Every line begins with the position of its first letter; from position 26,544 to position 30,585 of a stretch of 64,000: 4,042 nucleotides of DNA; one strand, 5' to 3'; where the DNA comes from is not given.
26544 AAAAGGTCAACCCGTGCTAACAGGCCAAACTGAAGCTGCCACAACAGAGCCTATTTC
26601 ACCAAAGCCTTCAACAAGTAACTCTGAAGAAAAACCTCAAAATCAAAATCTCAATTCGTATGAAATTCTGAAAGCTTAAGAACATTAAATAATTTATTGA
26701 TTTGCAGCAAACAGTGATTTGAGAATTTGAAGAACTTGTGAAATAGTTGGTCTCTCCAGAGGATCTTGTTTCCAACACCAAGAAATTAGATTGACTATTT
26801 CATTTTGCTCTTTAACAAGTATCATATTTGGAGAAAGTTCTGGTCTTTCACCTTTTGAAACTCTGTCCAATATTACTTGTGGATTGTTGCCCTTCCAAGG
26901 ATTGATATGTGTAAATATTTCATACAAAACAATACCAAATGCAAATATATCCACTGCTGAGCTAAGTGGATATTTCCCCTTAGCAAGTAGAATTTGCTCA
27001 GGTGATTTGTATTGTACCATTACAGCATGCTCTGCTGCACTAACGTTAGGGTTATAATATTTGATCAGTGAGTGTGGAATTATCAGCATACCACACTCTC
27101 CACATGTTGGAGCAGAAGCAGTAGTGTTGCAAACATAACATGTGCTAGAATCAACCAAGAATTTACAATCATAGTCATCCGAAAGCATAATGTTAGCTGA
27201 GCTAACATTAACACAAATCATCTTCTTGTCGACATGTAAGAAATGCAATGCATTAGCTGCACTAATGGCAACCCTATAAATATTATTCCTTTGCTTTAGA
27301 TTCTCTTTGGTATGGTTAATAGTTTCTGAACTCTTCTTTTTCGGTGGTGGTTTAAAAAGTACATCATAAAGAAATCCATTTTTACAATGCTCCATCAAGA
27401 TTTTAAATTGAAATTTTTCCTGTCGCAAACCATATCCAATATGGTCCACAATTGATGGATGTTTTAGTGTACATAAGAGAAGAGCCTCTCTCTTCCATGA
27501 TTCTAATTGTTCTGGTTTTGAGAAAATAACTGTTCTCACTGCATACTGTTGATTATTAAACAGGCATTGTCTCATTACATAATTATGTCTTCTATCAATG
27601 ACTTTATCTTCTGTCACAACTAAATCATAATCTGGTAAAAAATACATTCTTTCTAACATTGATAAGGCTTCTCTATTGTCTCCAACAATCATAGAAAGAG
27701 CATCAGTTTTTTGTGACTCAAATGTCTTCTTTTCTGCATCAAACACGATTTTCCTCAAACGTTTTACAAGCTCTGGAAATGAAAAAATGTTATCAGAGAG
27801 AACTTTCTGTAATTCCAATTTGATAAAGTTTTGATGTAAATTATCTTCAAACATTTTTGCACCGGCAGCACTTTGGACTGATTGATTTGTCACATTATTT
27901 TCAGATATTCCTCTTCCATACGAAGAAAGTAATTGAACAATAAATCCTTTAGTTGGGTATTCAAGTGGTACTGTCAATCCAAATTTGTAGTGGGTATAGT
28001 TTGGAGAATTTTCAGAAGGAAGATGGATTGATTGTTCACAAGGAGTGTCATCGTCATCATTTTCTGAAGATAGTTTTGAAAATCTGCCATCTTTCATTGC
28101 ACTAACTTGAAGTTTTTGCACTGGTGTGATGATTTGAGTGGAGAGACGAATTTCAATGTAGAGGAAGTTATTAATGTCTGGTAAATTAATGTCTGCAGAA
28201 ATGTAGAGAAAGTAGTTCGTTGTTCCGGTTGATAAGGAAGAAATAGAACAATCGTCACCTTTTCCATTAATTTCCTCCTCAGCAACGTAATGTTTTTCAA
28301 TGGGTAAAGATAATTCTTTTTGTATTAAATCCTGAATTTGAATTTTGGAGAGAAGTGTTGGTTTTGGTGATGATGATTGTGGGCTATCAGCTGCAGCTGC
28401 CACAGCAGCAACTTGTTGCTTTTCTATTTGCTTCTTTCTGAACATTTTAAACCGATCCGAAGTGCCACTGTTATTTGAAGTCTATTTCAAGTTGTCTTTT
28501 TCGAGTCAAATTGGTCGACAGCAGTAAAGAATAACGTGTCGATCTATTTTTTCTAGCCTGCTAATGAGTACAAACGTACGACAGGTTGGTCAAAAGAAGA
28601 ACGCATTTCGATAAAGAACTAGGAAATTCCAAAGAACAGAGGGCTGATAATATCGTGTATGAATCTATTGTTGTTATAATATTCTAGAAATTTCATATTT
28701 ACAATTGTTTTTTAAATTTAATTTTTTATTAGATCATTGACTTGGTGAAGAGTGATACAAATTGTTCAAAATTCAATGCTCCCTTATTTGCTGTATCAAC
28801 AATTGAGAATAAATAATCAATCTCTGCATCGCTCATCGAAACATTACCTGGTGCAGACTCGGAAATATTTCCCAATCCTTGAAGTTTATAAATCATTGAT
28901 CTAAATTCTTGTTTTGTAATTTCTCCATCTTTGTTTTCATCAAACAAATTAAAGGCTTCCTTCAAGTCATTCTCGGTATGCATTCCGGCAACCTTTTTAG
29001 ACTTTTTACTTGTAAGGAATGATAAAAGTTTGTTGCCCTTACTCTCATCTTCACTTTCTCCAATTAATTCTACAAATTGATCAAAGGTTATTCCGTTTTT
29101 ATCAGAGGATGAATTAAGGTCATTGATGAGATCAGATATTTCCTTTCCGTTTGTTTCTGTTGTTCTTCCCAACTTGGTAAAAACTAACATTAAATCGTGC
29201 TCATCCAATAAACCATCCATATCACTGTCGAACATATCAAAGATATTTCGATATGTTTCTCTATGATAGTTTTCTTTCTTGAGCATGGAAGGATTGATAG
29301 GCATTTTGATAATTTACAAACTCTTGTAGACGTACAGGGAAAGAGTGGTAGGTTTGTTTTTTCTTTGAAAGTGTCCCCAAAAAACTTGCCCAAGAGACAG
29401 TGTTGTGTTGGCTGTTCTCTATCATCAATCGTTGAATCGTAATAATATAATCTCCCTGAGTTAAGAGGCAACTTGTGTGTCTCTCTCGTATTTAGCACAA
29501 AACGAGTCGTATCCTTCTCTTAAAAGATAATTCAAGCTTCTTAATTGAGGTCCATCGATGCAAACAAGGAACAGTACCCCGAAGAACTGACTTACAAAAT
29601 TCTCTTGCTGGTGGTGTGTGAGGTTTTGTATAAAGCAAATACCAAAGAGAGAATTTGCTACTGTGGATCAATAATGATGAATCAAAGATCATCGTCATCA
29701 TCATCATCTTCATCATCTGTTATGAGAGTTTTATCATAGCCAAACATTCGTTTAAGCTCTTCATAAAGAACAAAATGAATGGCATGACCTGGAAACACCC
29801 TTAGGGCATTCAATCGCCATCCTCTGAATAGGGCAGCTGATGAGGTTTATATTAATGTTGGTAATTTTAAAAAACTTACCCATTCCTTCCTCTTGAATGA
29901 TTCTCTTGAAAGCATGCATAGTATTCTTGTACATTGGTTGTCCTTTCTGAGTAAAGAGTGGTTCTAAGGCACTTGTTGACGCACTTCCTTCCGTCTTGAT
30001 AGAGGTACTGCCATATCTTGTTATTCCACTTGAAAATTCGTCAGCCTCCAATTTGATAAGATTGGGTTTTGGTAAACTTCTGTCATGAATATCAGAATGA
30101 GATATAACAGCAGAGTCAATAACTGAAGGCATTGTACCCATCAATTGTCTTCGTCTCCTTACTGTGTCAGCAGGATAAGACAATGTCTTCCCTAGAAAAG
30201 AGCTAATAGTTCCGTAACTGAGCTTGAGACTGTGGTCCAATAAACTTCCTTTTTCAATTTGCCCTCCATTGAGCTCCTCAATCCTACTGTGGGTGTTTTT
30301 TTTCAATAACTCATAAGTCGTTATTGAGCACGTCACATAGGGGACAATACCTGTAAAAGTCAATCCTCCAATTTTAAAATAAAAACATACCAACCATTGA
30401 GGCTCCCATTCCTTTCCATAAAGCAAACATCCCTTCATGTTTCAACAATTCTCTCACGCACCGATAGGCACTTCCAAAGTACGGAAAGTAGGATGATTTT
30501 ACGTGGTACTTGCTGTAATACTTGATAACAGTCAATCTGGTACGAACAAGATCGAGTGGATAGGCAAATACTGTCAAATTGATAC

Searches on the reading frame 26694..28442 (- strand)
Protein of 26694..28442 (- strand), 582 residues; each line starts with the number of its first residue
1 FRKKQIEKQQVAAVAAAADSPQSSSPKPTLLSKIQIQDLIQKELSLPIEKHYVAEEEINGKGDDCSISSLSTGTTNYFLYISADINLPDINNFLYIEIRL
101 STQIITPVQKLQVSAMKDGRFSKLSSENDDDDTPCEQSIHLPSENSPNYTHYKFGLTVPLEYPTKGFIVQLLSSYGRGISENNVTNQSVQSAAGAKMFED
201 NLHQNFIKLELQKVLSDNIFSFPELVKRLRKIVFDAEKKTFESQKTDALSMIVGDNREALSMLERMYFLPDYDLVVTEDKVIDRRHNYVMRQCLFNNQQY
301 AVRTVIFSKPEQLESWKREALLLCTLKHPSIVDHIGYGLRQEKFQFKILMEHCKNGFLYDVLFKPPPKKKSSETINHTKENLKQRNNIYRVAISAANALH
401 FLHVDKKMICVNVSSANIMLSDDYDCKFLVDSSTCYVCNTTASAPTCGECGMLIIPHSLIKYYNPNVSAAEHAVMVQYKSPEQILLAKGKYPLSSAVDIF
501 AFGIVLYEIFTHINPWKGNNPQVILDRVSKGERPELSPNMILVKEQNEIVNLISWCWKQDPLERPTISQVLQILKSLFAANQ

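Call 11: search_protein_families(library=pfam, proteins=[window:26694-28442:-], max_evalue=0.001)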
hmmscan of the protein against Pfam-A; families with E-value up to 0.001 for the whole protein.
window:26694-28442:- (582 aa): 2 families
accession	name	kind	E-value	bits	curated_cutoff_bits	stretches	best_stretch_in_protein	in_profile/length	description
PF07714.23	PK_Tyr_Ser-Thr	-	4.1e-25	89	23.1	1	297-573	28-257/258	Protein tyrosine and serine/threonine kinase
PF00069.31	Pkinase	-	4.3e-19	69.4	31.7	1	296-572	23-259/263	Protein kinase domain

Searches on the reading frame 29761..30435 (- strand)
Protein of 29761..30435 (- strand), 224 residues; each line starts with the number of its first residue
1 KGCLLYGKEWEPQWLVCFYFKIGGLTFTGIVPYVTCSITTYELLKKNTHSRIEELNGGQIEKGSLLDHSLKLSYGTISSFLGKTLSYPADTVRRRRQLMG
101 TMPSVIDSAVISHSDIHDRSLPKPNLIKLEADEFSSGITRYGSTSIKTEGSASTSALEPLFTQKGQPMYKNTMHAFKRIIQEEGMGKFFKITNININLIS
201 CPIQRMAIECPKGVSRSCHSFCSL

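Call 11: search_protein_families(library=pfam, proteins=[window:29761-30435:-], max_evalue=0.001)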
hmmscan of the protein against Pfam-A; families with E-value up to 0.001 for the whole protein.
window:29761-30435:- (224 aa): 1 family
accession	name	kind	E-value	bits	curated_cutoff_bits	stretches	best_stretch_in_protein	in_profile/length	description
PF00153.32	Mito_carr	-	3.8e-10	39.8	22.3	0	71-103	8-40/96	Mitochondrial carrier protein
